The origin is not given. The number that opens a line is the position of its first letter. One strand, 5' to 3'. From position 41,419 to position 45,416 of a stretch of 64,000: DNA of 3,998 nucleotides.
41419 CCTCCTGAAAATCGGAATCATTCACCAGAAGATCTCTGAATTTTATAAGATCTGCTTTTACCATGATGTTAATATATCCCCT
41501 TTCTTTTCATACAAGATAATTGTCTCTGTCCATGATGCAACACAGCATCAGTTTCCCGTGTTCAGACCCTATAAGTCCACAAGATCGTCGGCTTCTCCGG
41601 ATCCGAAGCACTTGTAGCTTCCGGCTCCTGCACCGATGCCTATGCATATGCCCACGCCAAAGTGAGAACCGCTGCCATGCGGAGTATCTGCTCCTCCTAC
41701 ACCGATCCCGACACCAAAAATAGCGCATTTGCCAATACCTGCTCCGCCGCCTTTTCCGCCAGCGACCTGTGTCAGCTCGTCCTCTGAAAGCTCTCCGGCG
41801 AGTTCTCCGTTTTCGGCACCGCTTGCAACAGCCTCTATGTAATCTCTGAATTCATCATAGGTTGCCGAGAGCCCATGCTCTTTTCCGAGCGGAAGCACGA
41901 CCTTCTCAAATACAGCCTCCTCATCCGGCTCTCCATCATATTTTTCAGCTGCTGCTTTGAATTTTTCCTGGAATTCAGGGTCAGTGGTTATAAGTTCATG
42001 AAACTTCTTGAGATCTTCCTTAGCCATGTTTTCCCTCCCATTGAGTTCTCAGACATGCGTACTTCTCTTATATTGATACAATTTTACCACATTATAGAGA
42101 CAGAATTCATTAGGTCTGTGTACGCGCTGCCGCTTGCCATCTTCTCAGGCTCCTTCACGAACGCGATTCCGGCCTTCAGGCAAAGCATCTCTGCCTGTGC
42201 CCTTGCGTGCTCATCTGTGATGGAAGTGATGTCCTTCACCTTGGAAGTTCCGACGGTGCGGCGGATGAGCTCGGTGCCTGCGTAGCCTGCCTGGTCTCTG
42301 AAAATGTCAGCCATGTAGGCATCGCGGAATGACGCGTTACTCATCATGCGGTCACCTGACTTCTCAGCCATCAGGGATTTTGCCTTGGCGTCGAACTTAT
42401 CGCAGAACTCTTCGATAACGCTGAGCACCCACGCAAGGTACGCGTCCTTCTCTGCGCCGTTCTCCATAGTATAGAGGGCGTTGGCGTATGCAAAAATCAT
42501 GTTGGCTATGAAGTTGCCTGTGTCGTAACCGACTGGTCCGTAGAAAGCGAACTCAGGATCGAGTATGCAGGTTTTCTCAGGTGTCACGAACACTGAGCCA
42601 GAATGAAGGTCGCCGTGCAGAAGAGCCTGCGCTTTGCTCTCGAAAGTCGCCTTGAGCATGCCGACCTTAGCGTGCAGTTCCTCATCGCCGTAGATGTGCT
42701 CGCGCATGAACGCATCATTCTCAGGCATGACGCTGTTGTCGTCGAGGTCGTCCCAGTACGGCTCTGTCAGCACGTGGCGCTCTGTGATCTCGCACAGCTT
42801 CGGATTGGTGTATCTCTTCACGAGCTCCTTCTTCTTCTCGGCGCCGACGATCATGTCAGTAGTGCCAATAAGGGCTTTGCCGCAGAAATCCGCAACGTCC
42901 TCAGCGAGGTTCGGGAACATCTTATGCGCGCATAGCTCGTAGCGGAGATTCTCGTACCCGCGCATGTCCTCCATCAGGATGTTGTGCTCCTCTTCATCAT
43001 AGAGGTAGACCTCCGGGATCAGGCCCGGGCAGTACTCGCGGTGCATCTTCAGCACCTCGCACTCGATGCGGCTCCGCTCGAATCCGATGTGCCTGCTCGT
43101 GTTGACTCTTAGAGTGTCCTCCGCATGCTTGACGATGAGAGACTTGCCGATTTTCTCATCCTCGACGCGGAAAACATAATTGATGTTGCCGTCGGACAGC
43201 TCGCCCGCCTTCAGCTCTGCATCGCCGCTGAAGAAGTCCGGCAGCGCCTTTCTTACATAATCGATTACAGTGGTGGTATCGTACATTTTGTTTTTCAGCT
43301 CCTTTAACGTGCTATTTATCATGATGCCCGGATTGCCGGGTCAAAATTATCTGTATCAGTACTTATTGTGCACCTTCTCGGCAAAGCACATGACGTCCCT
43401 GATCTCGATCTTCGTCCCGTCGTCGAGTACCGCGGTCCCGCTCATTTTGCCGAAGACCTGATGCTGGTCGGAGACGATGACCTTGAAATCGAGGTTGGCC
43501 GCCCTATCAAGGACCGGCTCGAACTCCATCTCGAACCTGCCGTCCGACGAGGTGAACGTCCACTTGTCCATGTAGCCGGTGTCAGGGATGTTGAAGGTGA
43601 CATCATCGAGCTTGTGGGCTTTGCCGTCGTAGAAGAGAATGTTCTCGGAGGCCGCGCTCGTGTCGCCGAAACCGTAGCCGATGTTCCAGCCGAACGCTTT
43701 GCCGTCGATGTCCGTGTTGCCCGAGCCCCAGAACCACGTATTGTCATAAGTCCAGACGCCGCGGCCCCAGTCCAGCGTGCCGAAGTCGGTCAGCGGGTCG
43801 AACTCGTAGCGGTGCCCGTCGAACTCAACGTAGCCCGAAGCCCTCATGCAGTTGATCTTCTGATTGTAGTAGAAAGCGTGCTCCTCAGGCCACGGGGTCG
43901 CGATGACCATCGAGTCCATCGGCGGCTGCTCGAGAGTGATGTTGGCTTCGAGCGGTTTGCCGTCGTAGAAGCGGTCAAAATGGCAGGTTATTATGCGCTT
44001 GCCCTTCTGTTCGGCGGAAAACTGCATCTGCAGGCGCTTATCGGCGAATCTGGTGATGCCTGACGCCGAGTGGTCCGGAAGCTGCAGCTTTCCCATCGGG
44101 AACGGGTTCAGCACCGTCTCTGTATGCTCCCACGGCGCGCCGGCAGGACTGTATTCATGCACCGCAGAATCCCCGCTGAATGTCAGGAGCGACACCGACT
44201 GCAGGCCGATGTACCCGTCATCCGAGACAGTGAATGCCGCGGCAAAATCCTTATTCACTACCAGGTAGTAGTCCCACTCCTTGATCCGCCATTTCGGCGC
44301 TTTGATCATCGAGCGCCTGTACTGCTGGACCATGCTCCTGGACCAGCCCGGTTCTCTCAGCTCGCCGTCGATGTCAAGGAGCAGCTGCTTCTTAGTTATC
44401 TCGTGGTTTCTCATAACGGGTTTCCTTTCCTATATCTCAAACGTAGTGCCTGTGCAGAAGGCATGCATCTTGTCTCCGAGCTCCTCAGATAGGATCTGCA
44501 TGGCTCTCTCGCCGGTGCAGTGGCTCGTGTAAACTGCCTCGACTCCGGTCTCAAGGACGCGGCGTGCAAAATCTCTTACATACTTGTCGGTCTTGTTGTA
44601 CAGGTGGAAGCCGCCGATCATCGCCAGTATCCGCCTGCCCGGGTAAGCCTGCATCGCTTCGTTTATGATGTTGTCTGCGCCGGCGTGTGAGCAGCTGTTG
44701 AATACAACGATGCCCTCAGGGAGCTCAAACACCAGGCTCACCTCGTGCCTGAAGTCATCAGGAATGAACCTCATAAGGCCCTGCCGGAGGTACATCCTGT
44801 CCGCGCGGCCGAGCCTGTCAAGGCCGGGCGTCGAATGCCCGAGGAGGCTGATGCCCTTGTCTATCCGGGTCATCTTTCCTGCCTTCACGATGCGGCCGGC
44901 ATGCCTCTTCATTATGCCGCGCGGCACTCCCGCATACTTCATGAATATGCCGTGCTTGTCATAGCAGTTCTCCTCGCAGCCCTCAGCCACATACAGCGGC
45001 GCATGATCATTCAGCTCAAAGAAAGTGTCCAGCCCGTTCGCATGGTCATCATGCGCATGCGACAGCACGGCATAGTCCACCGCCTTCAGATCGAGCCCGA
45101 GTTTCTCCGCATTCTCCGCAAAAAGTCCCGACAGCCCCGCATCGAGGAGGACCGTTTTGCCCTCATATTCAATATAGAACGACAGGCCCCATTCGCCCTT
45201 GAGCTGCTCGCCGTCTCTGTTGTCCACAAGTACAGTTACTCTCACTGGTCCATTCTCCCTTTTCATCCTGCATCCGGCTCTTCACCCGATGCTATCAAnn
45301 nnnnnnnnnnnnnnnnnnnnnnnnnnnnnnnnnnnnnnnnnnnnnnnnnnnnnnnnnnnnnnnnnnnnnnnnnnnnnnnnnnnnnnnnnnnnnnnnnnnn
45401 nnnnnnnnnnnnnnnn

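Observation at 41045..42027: Two tandem Nif11-leader precursors with long glycine-rich, 3-Cys cores and no adjacent modification enzyme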

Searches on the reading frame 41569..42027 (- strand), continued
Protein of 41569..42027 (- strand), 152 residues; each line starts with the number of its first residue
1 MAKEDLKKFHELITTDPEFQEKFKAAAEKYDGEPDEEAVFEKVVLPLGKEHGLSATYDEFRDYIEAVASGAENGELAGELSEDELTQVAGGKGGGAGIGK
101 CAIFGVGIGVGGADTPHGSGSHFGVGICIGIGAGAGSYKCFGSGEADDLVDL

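Call 67: search_protein_representatives(alignment_id=A1)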
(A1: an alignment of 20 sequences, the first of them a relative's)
Query: 20 sequences, 143 profile positions. Proteins with E-value up to 0.001 (for the whole library): 675; up to 1e-10: 202; up to 1e-30: 20. The best 150 are listed.
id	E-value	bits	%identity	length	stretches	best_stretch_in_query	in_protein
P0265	3.4e-48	179.7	-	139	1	1-128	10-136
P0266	5.7e-45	169.2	-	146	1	1-138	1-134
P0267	1.1e-42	161.8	-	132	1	1-137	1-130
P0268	4.5e-41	156.6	-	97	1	1-91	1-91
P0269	9.1e-40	152.3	-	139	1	3-137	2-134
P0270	9.4e-40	152.3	-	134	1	3-138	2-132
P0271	2.8e-39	150.7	-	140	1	3-139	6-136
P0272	3.4e-37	144.0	-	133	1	3-105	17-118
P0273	1.8e-36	141.6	-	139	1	3-138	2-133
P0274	2.1e-35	138.1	-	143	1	4-138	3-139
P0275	1.2e-34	135.7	-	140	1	3-137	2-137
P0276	2.2e-34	134.9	-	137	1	3-138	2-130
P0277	2.7e-34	134.5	-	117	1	1-97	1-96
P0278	3.0e-34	134.4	-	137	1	3-137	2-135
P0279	3.8e-34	134.1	-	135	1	3-138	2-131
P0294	1.9e-26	109.1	-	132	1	3-139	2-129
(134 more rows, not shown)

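Call 69: find_encoding_contigs(protein=P0294, flank=10000, max_places=3)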
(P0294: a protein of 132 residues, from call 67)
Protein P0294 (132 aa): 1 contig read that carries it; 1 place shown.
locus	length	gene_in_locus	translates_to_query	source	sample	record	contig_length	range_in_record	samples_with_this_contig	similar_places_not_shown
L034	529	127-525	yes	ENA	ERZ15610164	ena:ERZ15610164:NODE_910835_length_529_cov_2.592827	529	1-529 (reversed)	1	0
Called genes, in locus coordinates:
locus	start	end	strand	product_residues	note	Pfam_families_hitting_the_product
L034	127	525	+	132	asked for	-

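Call 70: find_encoding_contigs(protein=P0080, flank=10000, max_places=2)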
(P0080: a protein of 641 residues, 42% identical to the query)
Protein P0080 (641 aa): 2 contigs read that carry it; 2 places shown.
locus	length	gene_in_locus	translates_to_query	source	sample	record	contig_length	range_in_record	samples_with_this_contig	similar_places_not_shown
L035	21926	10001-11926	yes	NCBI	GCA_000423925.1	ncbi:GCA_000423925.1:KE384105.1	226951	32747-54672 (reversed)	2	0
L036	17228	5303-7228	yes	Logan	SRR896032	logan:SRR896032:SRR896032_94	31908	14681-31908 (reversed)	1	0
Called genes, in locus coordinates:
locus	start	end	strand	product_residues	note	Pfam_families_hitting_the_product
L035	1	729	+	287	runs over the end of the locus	PF06580:His_kinase, PF02518:HATPase_c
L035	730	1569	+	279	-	PF00072:Response_reg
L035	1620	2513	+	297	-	PF01569:PAP2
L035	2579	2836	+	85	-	PF03306:AAL_decarboxy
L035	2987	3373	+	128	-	PF03306:AAL_decarboxy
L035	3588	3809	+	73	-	-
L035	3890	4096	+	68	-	PF01381:HTH_3 (faint)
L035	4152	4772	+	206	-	-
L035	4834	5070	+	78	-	PF00239:Resolvase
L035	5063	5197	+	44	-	-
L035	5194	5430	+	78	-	-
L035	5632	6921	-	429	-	PF05147:LANC_like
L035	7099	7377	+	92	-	-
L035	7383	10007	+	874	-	PF13575:DUF4135, PF05147:LANC_like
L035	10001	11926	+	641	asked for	PF04055:Radical_SAM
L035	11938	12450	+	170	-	-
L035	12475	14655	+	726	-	PF03412:Peptidase_C39, PF13529:Peptidase_C39_2 (weak), PF00664:ABC_membrane, PF02463:SMC_N (weak), PF00005:ABC_tran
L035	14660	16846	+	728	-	PF00664:ABC_membrane, PF02463:SMC_N (weak), PF00005:ABC_tran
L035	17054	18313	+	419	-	PF13173:AAA_14, PF13635:DUF4143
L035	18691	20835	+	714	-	PF08447:PAS_3, PF00512:HisKA, PF02518:HATPase_c, PF00072:Response_reg, PF01627:Hpt (weak)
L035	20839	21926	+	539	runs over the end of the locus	PF00512:HisKA, PF02518:HATPase_c, PF00072:Response_reg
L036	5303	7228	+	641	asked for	PF04055:Radical_SAM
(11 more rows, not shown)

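Call 72: find_encoding_contigs(protein=P0047, flank=10000, max_places=2)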
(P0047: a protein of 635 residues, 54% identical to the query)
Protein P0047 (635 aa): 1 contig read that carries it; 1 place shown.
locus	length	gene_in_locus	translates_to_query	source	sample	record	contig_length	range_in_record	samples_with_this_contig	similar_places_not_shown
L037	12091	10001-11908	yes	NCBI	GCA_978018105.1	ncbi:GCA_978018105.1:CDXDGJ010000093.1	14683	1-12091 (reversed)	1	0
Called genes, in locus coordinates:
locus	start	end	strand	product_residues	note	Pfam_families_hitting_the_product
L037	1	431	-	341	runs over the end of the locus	PF04203:Sortase (weak)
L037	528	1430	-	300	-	PF01569:PAP2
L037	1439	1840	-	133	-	-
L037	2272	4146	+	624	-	PF10589:NADH_4Fe-4S, PF14691:Fer4_20, PF01262:AlaDh_PNT_C (faint), PF13738:Pyr_redox_3 (faint), PF00070:Pyr_redox (faint), PF01266:DAO (weak), PF07992:Pyr_redox_2, PF13450:NAD_binding_8, +4 more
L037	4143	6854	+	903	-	PF13510:Fer2_4, PF10588:NADH-G_4Fe-4S_3, PF04879:Molybdop_Fe4S4, PF00384:Molybdopterin, PF01568:Molydop_binding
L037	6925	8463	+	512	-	-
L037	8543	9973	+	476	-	PF04055:Radical_SAM, PF13353:Fer4_12, PF13186:SPASM (weak)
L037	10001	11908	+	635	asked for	PF02310:B12-binding, PF04055:Radical_SAM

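Call 79: search_protein_families(library=ncbifam, proteins=[L035:14660-16846:+, L035:12475-14655:+, L023:17721-19901:-, L023:15558-17717:-], max_evalue=1e-10)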
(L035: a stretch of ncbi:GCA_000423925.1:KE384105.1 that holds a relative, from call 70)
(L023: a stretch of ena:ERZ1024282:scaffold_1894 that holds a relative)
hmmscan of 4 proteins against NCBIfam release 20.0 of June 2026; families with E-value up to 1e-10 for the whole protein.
L035:14660-16846:+ (728 aa): 177 families (the best 25 are shown)
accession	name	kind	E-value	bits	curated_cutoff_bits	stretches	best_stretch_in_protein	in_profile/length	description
TIGR03797.1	NHLM_micro_ABC2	equivalog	4.4e-188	627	709.4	1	68-724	27-686/686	NHLP bacteriocin export ABC transporter permease/ATPase subunit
TIGR03796.1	NHLM_micro_ABC1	equivalog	2.3e-99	333.5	853.3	1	177-721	154-710/710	NHLP family bacteriocin export ABC transporter peptidase/permease/ATPase subunit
TIGR01846.1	type_I_sec_HlyB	subfamily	7.8e-96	321.9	725.55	1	158-723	119-692/694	type I secretion system permease/ATPase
TIGR02203.1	MsbA_lipidA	equivalog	5.9e-93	312.3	602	1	179-724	16-570/572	lipid A export permease/ATP-binding protein MsbA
NF045513.1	HepA_fam_ABC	equivalog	2.6e-80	270.6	725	1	212-723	90-609/610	heterocyst formation ABC transporter subunit HepA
TIGR02204.1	MsbA_rel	hypoth_equivalog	1.6e-78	264.9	780.4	1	177-724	18-576/576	ABC transporter, permease/ATP-binding protein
TIGR03375.1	type_I_sec_LssB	subfamily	4.8e-78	263.1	693.1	1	182-713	154-692/696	type I secretion system permease/ATPase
NF010178.0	PRK13657.1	equivalog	3.7e-75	253.5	733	1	181-726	23-573/588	glucan ABC transporter ATP-binding protein/ permease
TIGR01193.1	bacteriocin_ABC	subfamily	8e-73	246.1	523.85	1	165-721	143-707/708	peptide cleavage/export ABC transporter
TIGR00958.1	3a01208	subfamily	2.5e-72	244.2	874.6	1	473-720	462-711/711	antigen peptide transporter 2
NF008381.0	PRK11176.1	equivalog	7.1e-71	239.3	867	1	204-724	52-580/582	lipid A ABC transporter ATP-binding protein/permease MsbA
NF052233.1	CphA_assoc_ABC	equivalog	2.8e-67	227.7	880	1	482-724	502-744/766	cyanophycin metabolism-associated ABC transporter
TIGR02857.1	CydD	equivalog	7.8e-57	193.4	435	1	463-695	295-529/529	thiol reductant ABC exporter subunit CydD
NF008056.1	PRK10790.1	equivalog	1.3e-56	192.3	746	1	177-725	23-577/584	SmdB family multidrug efflux ABC transporter permease/ATP-binding protein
TIGR01192.1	chvA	subfamily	2.3e-56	191.6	585.4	1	480-723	326-570/585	glucan export ABC transporter ATP-binding protein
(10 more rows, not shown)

L035:12475-14655:+ (726 aa): 177 families (the best 25 are shown)
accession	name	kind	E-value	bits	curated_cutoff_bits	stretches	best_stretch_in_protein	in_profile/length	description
TIGR03796.1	NHLM_micro_ABC1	equivalog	4.1e-240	798.8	853.3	1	16-723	1-709/710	NHLP family bacteriocin export ABC transporter peptidase/permease/ATPase subunit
TIGR03797.1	NHLM_micro_ABC2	equivalog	3.5e-113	379.4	709.4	1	157-724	123-683/686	NHLP bacteriocin export ABC transporter permease/ATPase subunit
TIGR01846.1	type_I_sec_HlyB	subfamily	2.8e-111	372.9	725.55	1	32-722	4-688/694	type I secretion system permease/ATPase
TIGR01193.1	bacteriocin_ABC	subfamily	5e-104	349.3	523.85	1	23-723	2-706/708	peptide cleavage/export ABC transporter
TIGR03375.1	type_I_sec_LssB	subfamily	6.8e-102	341.9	693.1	1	31-716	5-692/696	type I secretion system permease/ATPase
TIGR02203.1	MsbA_lipidA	equivalog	8.9e-90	301.8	602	1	245-725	90-568/572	lipid A export permease/ATP-binding protein MsbA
TIGR00958.1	3a01208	subfamily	2.5e-87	293.8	874.6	1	151-723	142-711/711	antigen peptide transporter 2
TIGR02204.1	MsbA_rel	hypoth_equivalog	2.8e-86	290.4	780.4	1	156-724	4-573/576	ABC transporter, permease/ATP-binding protein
NF045513.1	HepA_fam_ABC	equivalog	4e-86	289.8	725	1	212-722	97-605/610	heterocyst formation ABC transporter subunit HepA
NF010178.0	PRK13657.1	equivalog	1.6e-72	244.8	733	1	161-723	10-567/588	glucan ABC transporter ATP-binding protein/ permease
NF052233.1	CphA_assoc_ABC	equivalog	3.8e-72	243.8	880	1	238-723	258-740/766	cyanophycin metabolism-associated ABC transporter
NF008381.0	PRK11176.1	equivalog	1.3e-70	238.4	867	1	182-725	42-578/582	lipid A ABC transporter ATP-binding protein/permease MsbA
NF045998.1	cleave_ABC_plasm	equivalog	1.9e-68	231.4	500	1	27-675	7-648/673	Mbov_0121 family peptidase domain-containing ABC transporter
TIGR01842.1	type_I_sec_PrtD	subfamily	8.7e-67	225.9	510.15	1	166-715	2-543/544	type I secretion system permease/ATPase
NF008056.1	PRK10790.1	equivalog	8.3e-66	222.7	746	1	252-723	107-572/584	SmdB family multidrug efflux ABC transporter permease/ATP-binding protein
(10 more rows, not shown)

L023:17721-19901:- (726 aa): 170 families (the best 25 are shown)
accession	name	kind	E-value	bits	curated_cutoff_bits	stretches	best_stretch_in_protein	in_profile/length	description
TIGR03796.1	NHLM_micro_ABC1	equivalog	1.3e-168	562.4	853.3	1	3-721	2-710/710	NHLP family bacteriocin export ABC transporter peptidase/permease/ATPase subunit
TIGR01846.1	type_I_sec_HlyB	subfamily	1.9e-94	317.3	725.55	1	17-721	3-690/694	type I secretion system permease/ATPase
TIGR01193.1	bacteriocin_ABC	subfamily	5.6e-89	299.5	523.85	1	15-721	8-707/708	peptide cleavage/export ABC transporter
TIGR03797.1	NHLM_micro_ABC2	equivalog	5.2e-86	289.6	709.4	1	213-721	178-683/686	NHLP bacteriocin export ABC transporter permease/ATPase subunit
TIGR03375.1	type_I_sec_LssB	subfamily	1.4e-84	284.7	693.1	1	217-711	195-690/696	type I secretion system permease/ATPase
TIGR02204.1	MsbA_rel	hypoth_equivalog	1.3e-74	251.9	780.4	1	210-720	58-572/576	ABC transporter, permease/ATP-binding protein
TIGR02203.1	MsbA_lipidA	equivalog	2.5e-74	250.8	602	1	216-721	58-567/572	lipid A export permease/ATP-binding protein MsbA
TIGR00958.1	3a01208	subfamily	5.2e-68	230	874.6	1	215-719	205-710/711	antigen peptide transporter 2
NF045513.1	HepA_fam_ABC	equivalog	2.4e-67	227.8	725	1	168-716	52-602/610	heterocyst formation ABC transporter subunit HepA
NF010178.0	PRK13657.1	equivalog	1.2e-64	218.8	733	1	248-721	93-568/588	glucan ABC transporter ATP-binding protein/ permease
TIGR01842.1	type_I_sec_PrtD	subfamily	1.6e-62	211.8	510.15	1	213-710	48-541/544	type I secretion system permease/ATPase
TIGR02868.1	CydC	equivalog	9.7e-61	206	329.05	1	214-683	56-530/530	thiol reductant ABC exporter subunit CydC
NF008381.0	PRK11176.1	equivalog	1.3e-60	205.4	867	1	212-721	62-577/582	lipid A ABC transporter ATP-binding protein/permease MsbA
NF052233.1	CphA_assoc_ABC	equivalog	2.8e-59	201.2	880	1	222-721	241-741/766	cyanophycin metabolism-associated ABC transporter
NF008364.0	PRK11160.1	equivalog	2.5e-58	198.1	630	1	222-721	71-573/575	heme ABC transporter ATP-binding protein/permease CydC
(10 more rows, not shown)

L023:15558-17717:- (719 aa): 177 families (the best 25 are shown)
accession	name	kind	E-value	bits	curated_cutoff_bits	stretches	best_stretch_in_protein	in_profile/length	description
TIGR03797.1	NHLM_micro_ABC2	equivalog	1.1e-149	500.1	709.4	1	65-717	30-685/686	NHLP bacteriocin export ABC transporter permease/ATPase subunit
TIGR03796.1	NHLM_micro_ABC1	equivalog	8e-98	328.4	853.3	1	167-715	153-710/710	NHLP family bacteriocin export ABC transporter peptidase/permease/ATPase subunit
TIGR01846.1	type_I_sec_HlyB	subfamily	8.7e-91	305.2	725.55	1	175-718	146-693/694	type I secretion system permease/ATPase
TIGR02203.1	MsbA_lipidA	equivalog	1.5e-80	271.3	602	1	160-715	12-567/572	lipid A export permease/ATP-binding protein MsbA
TIGR03375.1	type_I_sec_LssB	subfamily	2.2e-74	251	693.1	1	174-705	155-690/696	type I secretion system permease/ATPase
NF010178.0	PRK13657.1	equivalog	2.2e-70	237.8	733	1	157-717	6-570/588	glucan ABC transporter ATP-binding protein/ permease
TIGR01193.1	bacteriocin_ABC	subfamily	1.9e-68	231.6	523.85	1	168-714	156-706/708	peptide cleavage/export ABC transporter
NF045513.1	HepA_fam_ABC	equivalog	3.9e-68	230.3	725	1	205-717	90-609/610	heterocyst formation ABC transporter subunit HepA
TIGR00958.1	3a01208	subfamily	4.4e-68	230.2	874.6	1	157-713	148-710/711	antigen peptide transporter 2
TIGR02204.1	MsbA_rel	hypoth_equivalog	8.5e-67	226.1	780.4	1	172-716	22-574/576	ABC transporter, permease/ATP-binding protein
TIGR02857.1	CydD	equivalog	8.2e-62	209.8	435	1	456-689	295-529/529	thiol reductant ABC exporter subunit CydD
NF008381.0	PRK11176.1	equivalog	1e-60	205.7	867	1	160-717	23-579/582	lipid A ABC transporter ATP-binding protein/permease MsbA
NF052233.1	CphA_assoc_ABC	equivalog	9.3e-60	202.8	880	1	175-717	191-743/766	cyanophycin metabolism-associated ABC transporter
TIGR01842.1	type_I_sec_PrtD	subfamily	2e-58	198.2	510.15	1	170-704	8-541/544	type I secretion system permease/ATPase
NF050066.1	LPSTprtrPglK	equivalog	1.6e-54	185.3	1000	1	198-691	61-557/558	BC-type lipopolysaccharide transporter PglK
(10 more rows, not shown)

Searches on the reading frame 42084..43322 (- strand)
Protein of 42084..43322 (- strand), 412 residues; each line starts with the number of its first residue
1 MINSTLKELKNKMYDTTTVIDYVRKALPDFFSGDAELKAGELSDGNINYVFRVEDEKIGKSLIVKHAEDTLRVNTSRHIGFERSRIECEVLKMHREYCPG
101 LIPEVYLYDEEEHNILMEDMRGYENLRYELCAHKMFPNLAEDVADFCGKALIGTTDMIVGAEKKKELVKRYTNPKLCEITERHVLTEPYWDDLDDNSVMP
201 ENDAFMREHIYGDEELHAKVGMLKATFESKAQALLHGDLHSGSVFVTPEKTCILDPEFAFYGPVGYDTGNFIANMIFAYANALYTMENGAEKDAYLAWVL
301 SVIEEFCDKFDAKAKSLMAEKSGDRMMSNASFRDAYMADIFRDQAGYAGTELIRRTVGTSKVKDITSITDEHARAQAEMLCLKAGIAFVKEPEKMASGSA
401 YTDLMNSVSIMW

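Call 7: search_protein_families(library=pfam, proteins=[window:42084-43322:-], max_evalue=0.00001)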
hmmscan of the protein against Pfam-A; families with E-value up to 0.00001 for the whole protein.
window:42084-43322:- (412 aa): 1 family
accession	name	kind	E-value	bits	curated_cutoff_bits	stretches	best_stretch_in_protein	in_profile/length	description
PF01636.29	APH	-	2e-10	41.3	23.2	1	41-274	4-212/239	Phosphotransferase enzyme family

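Call 8: search_protein_families(library=ncbifam, proteins=[window:42084-43322:-], max_evalue=0.00001)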
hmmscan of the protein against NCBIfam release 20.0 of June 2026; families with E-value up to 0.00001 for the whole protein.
window:42084-43322:- (412 aa): 1 family
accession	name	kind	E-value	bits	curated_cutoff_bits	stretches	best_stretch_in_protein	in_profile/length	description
TIGR01767.2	MTRK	equivalog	1.5e-110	370.1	275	1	14-401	4-396/401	S-methyl-5-thioribose kinase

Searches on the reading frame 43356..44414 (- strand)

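Call 7: search_protein_families(library=pfam, proteins=[window:43356-44414:-], max_evalue=0.00001)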
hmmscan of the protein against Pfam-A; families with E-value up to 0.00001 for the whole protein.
window:43356-44414:- (352 aa): 1 family
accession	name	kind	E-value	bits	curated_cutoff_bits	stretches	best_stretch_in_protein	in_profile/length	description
PF10974.15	DUF2804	-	8.9e-142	472.7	26.9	1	3-352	1-339/339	Domain of unknown function (DUF2804)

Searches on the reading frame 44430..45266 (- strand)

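Call 7: search_protein_families(library=pfam, proteins=[window:44430-45266:-], max_evalue=0.00001)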
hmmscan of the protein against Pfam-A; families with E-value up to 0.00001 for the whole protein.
window:44430-45266:- (278 aa): 2 families
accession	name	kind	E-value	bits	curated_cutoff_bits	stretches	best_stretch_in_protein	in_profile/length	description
PF00753.33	Lactamase_B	-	6.5e-14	52.8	22.7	1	28-121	7-97/196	Metallo-beta-lactamase superfamily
PF12706.13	Lactamase_B_2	-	1.4e-07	31.8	27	1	38-104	2-73/200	Beta-lactamase superfamily domain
